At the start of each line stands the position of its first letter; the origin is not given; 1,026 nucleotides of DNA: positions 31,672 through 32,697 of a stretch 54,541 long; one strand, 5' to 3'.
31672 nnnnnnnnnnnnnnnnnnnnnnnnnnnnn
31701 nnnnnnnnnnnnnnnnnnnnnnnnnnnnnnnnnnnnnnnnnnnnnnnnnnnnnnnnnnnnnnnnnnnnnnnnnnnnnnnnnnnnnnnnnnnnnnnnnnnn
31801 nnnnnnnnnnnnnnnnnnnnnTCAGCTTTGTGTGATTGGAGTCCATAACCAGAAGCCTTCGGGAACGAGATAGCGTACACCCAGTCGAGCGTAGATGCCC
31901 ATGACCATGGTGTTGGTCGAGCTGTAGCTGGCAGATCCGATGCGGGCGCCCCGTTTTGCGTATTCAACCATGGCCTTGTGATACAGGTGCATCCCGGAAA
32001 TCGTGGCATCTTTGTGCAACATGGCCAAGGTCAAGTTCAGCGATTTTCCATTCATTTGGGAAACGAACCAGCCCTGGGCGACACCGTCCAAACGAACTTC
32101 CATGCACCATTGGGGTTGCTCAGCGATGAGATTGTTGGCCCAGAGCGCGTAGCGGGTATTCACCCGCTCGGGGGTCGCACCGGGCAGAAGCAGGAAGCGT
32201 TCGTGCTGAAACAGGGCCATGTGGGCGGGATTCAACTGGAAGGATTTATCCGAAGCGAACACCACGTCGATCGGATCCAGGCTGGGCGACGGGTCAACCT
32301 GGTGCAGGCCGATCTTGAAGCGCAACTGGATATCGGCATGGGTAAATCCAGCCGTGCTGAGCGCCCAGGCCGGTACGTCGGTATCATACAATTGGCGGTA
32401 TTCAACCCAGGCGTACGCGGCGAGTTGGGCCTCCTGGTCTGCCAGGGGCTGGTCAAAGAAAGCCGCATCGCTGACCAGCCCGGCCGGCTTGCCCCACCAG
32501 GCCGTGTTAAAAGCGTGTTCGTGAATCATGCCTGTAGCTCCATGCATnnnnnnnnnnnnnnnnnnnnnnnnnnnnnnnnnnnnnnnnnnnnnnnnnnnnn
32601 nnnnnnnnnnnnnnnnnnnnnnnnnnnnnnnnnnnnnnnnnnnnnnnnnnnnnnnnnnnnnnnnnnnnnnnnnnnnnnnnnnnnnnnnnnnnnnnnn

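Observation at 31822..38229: ACP-dependent acyl cassette (AMP-ligase / ACP / Fe-ADH / LuxE-like / LuxC-like / WecD-like GNAT) next to a WecE transaminase: machinery for an unusual N-acyl amino sugar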

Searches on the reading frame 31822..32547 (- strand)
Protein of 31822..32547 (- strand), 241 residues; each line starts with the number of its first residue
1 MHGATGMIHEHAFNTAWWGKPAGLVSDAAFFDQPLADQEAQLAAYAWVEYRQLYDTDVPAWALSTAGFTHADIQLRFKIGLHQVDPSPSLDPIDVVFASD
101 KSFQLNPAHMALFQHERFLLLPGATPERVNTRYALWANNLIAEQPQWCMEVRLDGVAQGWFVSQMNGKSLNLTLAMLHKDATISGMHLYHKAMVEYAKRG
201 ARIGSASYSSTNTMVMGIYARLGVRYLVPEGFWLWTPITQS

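Call 3: search_protein_families(library=pfam, proteins=[window:31822-32547:-], max_evalue=0.01)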
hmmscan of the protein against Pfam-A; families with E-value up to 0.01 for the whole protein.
window:31822-32547:- (241 aa): 0 families

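Call 4: search_protein_families(library=ncbifam, proteins=[window:31822-32547:-], max_evalue=0.01)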
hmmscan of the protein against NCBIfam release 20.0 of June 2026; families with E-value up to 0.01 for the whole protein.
window:31822-32547:- (241 aa): 0 families

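Call 8: search_solved_structures(query=window:31822-32547:-, max_evalue=10, show_alignments=2)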
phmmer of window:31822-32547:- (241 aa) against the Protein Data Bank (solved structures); distinct sequences matched with E-value up to 10: 0.

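Call 20: find_homologous_proteins(query=window:31822-32547:-, max_evalue=0.001)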
Query window:31822-32547:- (241 aa): 32 proteins with E <= 0.001 among 356 candidates.
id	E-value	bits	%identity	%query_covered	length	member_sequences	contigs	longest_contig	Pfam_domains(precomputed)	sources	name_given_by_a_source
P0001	7.2e-156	535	99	98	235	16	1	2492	-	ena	-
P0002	1.1e-126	439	81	97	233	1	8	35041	-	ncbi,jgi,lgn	ncbi:MAG: hypothetical protein ACI9TH_002531 [Kiritimatiellia bacterium]|jgi:hypothetical protein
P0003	1.8e-124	432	78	98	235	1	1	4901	-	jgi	jgi:hypothetical protein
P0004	5.6e-119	414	76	95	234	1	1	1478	-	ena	-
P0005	1.2e-113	397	72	96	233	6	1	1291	-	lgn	-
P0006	8.4e-111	387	70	95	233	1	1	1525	-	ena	-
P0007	2.9e-106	372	67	95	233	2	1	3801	-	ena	-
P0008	6.9e-106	371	66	98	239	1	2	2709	-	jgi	jgi:hypothetical protein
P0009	1.1e-105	370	70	93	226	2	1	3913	-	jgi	jgi:hypothetical protein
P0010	3.8e-101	356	68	92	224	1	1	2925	-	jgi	jgi:hypothetical protein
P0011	1.7e-74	268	53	95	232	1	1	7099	-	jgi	jgi:hypothetical protein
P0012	4.3e-72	261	52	95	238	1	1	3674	-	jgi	jgi:hypothetical protein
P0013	5.5e-69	250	52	95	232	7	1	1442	-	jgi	jgi:hypothetical protein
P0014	1.0e-68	249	48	95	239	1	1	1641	-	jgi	-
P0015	1.2e-68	249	48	95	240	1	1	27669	-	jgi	jgi:hypothetical protein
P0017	3.5e-68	248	50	95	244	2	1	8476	-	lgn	-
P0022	1.4e-60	223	47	95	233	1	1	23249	-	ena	-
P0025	2.5e-58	215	45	96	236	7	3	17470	-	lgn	-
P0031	4.4e-51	192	40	95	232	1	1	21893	-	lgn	-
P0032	8.1e-49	184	44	88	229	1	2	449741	-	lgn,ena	-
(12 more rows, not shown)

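Call 23: find_encoding_contigs(protein=P0002, flank=10000, max_places=3)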
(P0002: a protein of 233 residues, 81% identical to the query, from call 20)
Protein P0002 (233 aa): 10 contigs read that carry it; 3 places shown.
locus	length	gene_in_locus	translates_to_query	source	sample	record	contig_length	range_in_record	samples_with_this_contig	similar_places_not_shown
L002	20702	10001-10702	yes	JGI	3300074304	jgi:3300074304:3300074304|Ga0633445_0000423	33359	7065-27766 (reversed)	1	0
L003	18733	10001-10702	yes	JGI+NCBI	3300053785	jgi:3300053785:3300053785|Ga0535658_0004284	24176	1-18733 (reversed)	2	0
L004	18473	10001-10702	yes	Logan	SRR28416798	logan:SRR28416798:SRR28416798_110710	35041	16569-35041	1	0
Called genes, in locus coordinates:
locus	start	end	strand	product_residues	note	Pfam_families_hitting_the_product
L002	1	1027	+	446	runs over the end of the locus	-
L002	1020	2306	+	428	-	-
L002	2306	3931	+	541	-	PF02366:PMT, PF13231:PMT_2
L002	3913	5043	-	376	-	PF01041:DegT_DnrJ_EryC1, PF00155:Aminotran_1_2 (weak), PF01212:Beta_elim_lyase (weak)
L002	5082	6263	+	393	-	PF00501:AMP-binding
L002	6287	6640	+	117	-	PF00903:Glyoxalase, PF12681:Glyoxalase_2 (weak)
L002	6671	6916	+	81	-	-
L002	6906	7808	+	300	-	-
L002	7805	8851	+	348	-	PF04443:LuxE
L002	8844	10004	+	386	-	PF05893:LuxC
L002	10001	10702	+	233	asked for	-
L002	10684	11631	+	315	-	PF00535:Glycos_transf_2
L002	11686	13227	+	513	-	-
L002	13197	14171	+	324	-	PF13489:Methyltransf_23, PF13847:Methyltransf_31 (weak), PF08242:Methyltransf_12, PF13649:Methyltransf_25 (weak)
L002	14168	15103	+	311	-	PF13489:Methyltransf_23, PF08242:Methyltransf_12 (weak)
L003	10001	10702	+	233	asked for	-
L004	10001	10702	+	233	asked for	-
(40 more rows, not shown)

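Call 24: find_encoding_contigs(protein=P0032, flank=10000, max_places=1)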
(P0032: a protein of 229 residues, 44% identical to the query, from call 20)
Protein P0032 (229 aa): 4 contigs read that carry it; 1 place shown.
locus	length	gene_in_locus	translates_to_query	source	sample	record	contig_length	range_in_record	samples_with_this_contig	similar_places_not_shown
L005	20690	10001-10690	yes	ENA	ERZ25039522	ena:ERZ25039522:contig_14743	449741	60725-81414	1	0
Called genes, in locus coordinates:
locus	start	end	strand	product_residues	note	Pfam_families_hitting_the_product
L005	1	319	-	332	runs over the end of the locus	PF02628:COX15-CtaA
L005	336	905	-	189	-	PF00908:dTDP_sugar_isom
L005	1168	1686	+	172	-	PF01648:ACPS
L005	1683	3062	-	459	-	PF00150:Cellulase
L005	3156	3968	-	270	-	PF13489:Methyltransf_23, PF02353:CMAS (weak), PF07021:MetW (weak), PF13847:Methyltransf_31, PF08241:Methyltransf_11, PF08242:Methyltransf_12, PF13649:Methyltransf_25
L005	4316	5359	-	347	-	PF00535:Glycos_transf_2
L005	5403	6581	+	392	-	PF00501:AMP-binding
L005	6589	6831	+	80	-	-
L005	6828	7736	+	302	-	PF00465:Fe-ADH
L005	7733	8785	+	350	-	PF04443:LuxE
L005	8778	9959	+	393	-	PF05893:LuxC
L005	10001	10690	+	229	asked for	-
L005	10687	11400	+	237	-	PF00155:Aminotran_1_2, PF01041:DegT_DnrJ_EryC1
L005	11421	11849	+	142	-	PF01041:DegT_DnrJ_EryC1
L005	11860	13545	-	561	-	-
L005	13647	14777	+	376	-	PF02353:CMAS (faint), PF13489:Methyltransf_23, PF01209:Ubie_methyltran, PF07021:MetW (weak), PF13847:Methyltransf_31, PF08241:Methyltransf_11, PF08242:Methyltransf_12, PF13649:Methyltransf_25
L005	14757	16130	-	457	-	PF13506:Glyco_transf_21 (weak), PF00535:Glycos_transf_2, PF10111:Glyco_tranf_2_2 (weak), PF13641:Glyco_tranf_2_3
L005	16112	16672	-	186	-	-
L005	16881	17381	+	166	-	-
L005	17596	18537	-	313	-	-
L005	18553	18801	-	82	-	-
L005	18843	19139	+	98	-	PF14524:Wzt_C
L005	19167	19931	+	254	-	PF01061:ABC2_membrane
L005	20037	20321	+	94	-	-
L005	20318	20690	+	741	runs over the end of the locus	PF00535:Glycos_transf_2, PF13692:Glyco_trans_1_4, PF22772:WsaF_C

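Call 25: find_encoding_contigs(protein=P0031, flank=10000, max_places=1)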
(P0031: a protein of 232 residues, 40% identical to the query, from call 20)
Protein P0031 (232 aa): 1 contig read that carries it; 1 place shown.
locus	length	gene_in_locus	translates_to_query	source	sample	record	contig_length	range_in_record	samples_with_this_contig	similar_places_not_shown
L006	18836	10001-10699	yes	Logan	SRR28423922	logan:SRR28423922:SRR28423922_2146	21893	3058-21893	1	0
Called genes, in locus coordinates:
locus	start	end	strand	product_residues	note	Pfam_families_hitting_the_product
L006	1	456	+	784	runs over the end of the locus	PF04151:PPC (faint)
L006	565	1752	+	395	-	-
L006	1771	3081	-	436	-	PF07394:DUF1501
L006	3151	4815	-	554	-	PF07583:PSCyt2, PF07587:PSD1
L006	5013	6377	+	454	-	-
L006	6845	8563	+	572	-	-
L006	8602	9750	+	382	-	PF01041:DegT_DnrJ_EryC1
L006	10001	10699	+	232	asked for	-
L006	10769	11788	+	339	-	PF13506:Glyco_transf_21 (weak), PF00535:Glycos_transf_2, PF13641:Glyco_tranf_2_3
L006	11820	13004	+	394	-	PF00501:AMP-binding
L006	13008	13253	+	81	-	-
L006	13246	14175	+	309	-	PF00465:Fe-ADH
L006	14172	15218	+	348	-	PF04443:LuxE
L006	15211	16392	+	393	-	PF05893:LuxC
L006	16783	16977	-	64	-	-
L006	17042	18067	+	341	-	-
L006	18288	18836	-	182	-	?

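Call 26: find_encoding_contigs(protein=P0015, flank=10000, max_places=1)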
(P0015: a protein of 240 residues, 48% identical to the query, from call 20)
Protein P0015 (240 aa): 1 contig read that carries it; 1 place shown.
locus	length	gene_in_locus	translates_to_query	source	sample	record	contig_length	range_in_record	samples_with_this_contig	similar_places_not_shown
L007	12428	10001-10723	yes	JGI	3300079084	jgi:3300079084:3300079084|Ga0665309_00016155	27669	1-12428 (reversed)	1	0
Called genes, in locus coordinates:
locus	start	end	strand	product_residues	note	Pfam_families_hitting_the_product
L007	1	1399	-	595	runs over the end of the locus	PF13424:TPR_12, PF14559:TPR_19, PF13414:TPR_11, PF00515:TPR_1, PF07719:TPR_2, PF13424:TPR_12, PF13414:TPR_11, PF13432:TPR_16, +29 more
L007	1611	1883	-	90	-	-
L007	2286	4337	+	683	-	-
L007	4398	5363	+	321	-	PF13641:Glyco_tranf_2_3, PF00535:Glycos_transf_2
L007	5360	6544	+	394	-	PF00501:AMP-binding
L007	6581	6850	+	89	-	-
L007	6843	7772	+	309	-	PF00465:Fe-ADH, PF13685:Fe-ADH_2 (weak)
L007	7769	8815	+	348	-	PF04443:LuxE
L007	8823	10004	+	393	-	PF05893:LuxC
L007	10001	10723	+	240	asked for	-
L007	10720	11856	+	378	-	PF01041:DegT_DnrJ_EryC1, PF00155:Aminotran_1_2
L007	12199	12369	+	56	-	PF04964:Flp_Fap (weak)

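Call 27: find_encoding_contigs(protein=P0022, flank=10000, max_places=1)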
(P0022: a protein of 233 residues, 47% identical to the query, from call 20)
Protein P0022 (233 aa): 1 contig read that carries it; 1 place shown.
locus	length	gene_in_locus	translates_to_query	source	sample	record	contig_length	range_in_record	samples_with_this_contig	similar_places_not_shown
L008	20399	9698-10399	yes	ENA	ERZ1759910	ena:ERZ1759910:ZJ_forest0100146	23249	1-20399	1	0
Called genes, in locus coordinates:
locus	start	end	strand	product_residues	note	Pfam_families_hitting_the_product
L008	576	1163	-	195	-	PF00551:Formyl_trans_N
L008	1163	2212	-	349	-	PF00586:AIRS, PF02769:AIRS_C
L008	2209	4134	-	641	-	PF13231:PMT_2 (weak)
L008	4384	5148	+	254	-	PF00535:Glycos_transf_2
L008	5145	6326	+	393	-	PF00501:AMP-binding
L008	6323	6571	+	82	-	-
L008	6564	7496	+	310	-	PF00465:Fe-ADH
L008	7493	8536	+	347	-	PF04443:LuxE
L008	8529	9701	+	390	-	PF05893:LuxC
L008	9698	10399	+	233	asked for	-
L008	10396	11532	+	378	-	PF01041:DegT_DnrJ_EryC1, PF00155:Aminotran_1_2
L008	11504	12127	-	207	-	PF08241:Methyltransf_11, PF13649:Methyltransf_25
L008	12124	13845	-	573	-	-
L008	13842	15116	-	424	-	PF01979:Amidohydro_1, PF07969:Amidohydro_3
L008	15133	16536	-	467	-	PF13522:GATase_6, PF13537:GATase_7, PF00156:Pribosyltran (weak)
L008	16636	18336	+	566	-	PF08811:DUF1800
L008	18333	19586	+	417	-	PF07394:DUF1501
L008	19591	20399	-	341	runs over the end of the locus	PF00069:Pkinase, PF07714:PK_Tyr_Ser-Thr, PF03109:ABC1 (weak), PF01636:APH (weak)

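Call 28: predict_structure(alignment_id=A1)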
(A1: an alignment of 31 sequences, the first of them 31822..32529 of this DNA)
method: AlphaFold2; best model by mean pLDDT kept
length: 235 residues; sequences in the alignment: 31
mean_pLDDT: 95.9   pTM: 0.88
mean pLDDT of the five models: 95.9, 95.7, 95.4, 95.4, 94.9
residues with pLDDT >= 90: 229; 70-90: 4; 50-70: 0; < 50: 2
segments of 3 or more residues with pLDDT < 50: none
pLDDT, mean of each block of 10 residues (from residue 1): 96 97 95 97 96 93 97 97 97 97 96 95 97 98 98 98 96 97 98 97 95 96 97 68
secondary structure, 60 per line:
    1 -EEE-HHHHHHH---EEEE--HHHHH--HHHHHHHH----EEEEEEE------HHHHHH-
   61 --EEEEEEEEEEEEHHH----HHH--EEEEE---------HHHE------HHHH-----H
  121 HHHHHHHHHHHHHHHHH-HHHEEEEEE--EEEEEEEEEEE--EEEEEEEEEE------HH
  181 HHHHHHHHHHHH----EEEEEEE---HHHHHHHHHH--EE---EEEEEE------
elements in order: E2-4 H6-12 E16-19 H22-26 H29-36 E41-47 H54-59 E63-74 E87-91 H111-114 H120-137 E142-147 E150-160 E163-172 H179-192 E197-203 H207-216 E224-229

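Call 30: fold_search(model_id=the predicted structure, library=pdb)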
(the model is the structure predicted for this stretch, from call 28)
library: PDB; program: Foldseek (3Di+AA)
matches with E <= 10: 1190; with E <= 0.001: 213
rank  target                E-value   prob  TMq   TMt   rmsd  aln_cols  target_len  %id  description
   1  2fs5_A                5.9e-11  1.00  0.72  0.76   3.9       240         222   18  Crystal structure of TDP-fucosamine acetyltransferase (WecD)- apo form (released 2006-08-01)
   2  1ozp                  3.2e-10  1.00  0.57  0.48   6.2       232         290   14  Crystal Structure of Rv0819 from Mycobacterium tuberculosis MshD-Mycothiol Synthase Acetyl-Coenzyme A Complex. (released 2003-09-09)
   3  3tt2                  1.8e-09  1.00  0.58  0.45   6.2       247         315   12  Crystal Structure of GCN5-related N-Acetyltransferase from Sphaerobacter thermophilus (released 2011-10-05)
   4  2c27                  2.3e-09  1.00  0.57  0.46   5.3       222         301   13  The Structure of Mycothiol Synthase in Complex with des- AcetylMycothiol and CoenzymeA. (released 2005-12-01)
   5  7q3a_A                2.4e-09  1.00  0.61  0.45   5.4       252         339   13  Crystal structure of MAB_4324 a tandem repeat GNAT from Mycobacterium abscessus (released 2022-05-04)
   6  6wqb                  3.1e-09  1.00  0.56  0.47   7.2       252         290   11  Crystal structure of VipF from Legionella hackeliae in complex with acetyl-CoA (released 2021-11-10)
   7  3frm_C                6.3e-09  1.00  0.59  0.55   5.8       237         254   10  The crystal structure of a functionally unknown conserved protein from Staphylococcus epidermidis ATCC 12228. (released 2009-01-27)
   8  3frm_A                1.6e-08  1.00  0.63  0.59   4.7       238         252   13  The crystal structure of a functionally unknown conserved protein from Staphylococcus epidermidis ATCC 12228. (released 2009-01-27)
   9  6wqc                  2.1e-08  1.00  0.54  0.45   7.6       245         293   12  Crystal structure of VipF from Legionella hackeliae in complex with CoA (released 2021-11-10)
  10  7q3a_B                2.7e-08  1.00  0.59  0.44   5.8       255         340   14  Crystal structure of MAB_4324 a tandem repeat GNAT from Mycobacterium abscessus (released 2022-05-04)
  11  7wx7                  2.8e-08  1.00  0.53  0.45   7.7       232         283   12  complex of a legionella acetyltransferase VipF and COA/ACO (released 2023-02-22)
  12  2wpw_C                5.5e-08  1.00  0.52  0.40   7.9       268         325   14  Tandem GNAT protein from the clavulanic acid biosynthesis pathway (without AcCoA) (released 2009-12-29)
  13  7wx5                  5.5e-08  1.00  0.49  0.41   7.8       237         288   13  a Legionella acetyltransferase effector VipF (released 2023-02-22)
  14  4ius                  7.4e-08  1.00  0.51  0.47   7.1       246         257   11  GCN5-related N-acetyltransferase from Kribbella flavida. (released 2013-01-30)
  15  3frm_D                8.4e-08  1.00  0.59  0.56   5.5       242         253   11  The crystal structure of a functionally unknown conserved protein from Staphylococcus epidermidis ATCC 12228. (released 2009-01-27)
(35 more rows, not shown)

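Call 73: search_protein_representatives(alignment_id=A1)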
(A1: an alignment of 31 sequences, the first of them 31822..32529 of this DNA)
Query: 31 sequences, 233 profile positions. Proteins with E-value up to 0.001 (for the whole library): 505; up to 1e-10: 174; up to 1e-30: 95. The best 150 are listed.
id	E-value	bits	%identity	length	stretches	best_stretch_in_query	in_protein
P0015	3.6e-103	360.6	-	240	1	1-231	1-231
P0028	8.0e-97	339.8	-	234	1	1-231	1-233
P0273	9.2e-95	333.1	-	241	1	1-231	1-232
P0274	9.0e-88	310.2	-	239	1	1-231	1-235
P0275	1.8e-84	299.4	-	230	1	1-231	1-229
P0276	2.4e-84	299.0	-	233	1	1-231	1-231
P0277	1.2e-83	296.7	-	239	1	1-232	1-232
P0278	1.5e-83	296.3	-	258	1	1-231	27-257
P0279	5.2e-83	294.6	-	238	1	1-231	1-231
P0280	6.4e-83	294.3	-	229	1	1-231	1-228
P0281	2.8e-82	292.2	-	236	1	1-231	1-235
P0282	3.0e-82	292.1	-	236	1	1-231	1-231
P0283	6.1e-79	281.3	-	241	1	1-232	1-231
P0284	1.4e-78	280.1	-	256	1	1-231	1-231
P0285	4.3e-78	278.5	-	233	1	1-231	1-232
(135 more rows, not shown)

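Call 78: search_protein_families(library=pfam, proteins=[L007:2286-4337:+, L005:11860-13545:-, L006:6845-8563:+, L008:12124-13845:-, L008:2209-4134:-], max_evalue=0.1)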
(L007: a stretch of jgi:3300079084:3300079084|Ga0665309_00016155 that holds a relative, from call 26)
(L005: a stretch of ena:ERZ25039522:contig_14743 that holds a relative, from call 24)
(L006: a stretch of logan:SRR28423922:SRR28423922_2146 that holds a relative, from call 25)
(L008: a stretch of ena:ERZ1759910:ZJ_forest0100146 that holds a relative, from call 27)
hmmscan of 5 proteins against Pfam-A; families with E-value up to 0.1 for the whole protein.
L007:2286-4337:+ (683 aa): 1 family
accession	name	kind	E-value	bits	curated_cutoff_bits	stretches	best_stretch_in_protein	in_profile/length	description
PF03709.21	OKR_DC_1_N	-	0.04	14.6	29.3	0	541-580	12-49/111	Orn/Lys/Arg decarboxylase, N-terminal domain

L005:11860-13545:- (561 aa): 0 families

L006:6845-8563:+ (572 aa): 0 families

L008:12124-13845:- (573 aa): 1 family
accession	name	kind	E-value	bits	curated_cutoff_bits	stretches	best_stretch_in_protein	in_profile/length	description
PF13231.12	PMT_2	-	0.002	18.8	26.1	1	61-218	4-155/160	Dolichyl-phosphate-mannose-protein mannosyltransferase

L008:2209-4134:- (641 aa): 2 families
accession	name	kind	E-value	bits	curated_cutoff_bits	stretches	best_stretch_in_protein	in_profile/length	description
PF13231.12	PMT_2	-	2.3e-07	31.6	26.1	1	83-207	7-133/160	Dolichyl-phosphate-mannose-protein mannosyltransferase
PF11028.14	TMEM260-like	-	0.013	15.7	24.2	1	139-207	113-174/179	Protein O-mannosyl-transferase TMEM260-like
